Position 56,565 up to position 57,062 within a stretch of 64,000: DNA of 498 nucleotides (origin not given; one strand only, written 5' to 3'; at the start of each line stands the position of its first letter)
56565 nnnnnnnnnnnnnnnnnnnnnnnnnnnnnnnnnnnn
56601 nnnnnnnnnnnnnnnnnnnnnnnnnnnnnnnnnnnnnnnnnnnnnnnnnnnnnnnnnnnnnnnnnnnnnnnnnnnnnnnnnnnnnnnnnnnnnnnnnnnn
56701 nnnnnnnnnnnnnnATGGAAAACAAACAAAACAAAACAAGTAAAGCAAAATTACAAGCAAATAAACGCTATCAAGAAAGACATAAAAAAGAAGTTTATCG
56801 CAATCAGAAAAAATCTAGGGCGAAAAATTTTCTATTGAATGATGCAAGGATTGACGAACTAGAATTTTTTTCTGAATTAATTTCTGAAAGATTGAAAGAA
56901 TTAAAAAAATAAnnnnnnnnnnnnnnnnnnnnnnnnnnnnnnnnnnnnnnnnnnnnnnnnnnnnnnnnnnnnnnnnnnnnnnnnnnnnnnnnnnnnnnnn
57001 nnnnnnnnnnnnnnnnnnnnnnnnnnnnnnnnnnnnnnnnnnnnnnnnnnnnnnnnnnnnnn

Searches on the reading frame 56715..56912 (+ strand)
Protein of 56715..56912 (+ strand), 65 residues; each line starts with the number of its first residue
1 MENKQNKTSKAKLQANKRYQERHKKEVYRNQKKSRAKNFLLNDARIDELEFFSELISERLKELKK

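Call 7: search_protein_families(library=pfam, proteins=[window:56715-56912:+], max_evalue=0.1)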
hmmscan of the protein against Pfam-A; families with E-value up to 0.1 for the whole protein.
window:56715-56912:+ (65 aa): 0 families

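Call 8: search_protein_families(library=phrogs, proteins=[window:56715-56912:+], max_evalue=0.1)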
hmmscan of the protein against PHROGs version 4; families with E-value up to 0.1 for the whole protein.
window:56715-56912:+ (65 aa): 2 families
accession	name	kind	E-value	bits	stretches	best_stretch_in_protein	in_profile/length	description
phrog_2277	-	unknown function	1.1e-10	42.3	1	4-64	2-62/62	-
phrog_128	-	unknown function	0.041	14.6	1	25-63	4-42/75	-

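Call 30: find_homologous_proteins(query=window:56715-56912:+, max_evalue=0.001)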
Query window:56715-56912:+ (65 aa): 43 proteins with E <= 0.001 among 43 candidates.
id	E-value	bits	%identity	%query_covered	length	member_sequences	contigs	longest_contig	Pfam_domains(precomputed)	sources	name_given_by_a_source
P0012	6.1e-30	119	98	100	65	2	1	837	-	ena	-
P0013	4.1e-29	116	94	100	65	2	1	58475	-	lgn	-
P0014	6.7e-29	115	94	98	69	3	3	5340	-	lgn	-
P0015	2.1e-28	114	92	98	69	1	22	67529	-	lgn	-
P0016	2.5e-28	114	92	98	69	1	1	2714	-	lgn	-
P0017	3.8e-27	110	94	100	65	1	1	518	-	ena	-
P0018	5.1e-27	110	88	98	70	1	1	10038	-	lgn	-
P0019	3.3e-26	107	89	98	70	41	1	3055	-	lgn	-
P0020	5.6e-26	106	86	98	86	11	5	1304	-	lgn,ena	-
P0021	9.9e-25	102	83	98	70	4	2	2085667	-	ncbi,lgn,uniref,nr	ncbi:hypothetical protein HHK02_01505 [Limosilactobacillus reuteri]|uniref:Uncharacterized protein n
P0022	2.7e-24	101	85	98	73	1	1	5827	-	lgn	-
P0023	3.9e-24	101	88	91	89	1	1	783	-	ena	-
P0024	8.0e-24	100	81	98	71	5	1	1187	-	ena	-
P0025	9.0e-24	99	100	80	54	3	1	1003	-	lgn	-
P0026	2.6e-23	98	80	98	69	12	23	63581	-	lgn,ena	-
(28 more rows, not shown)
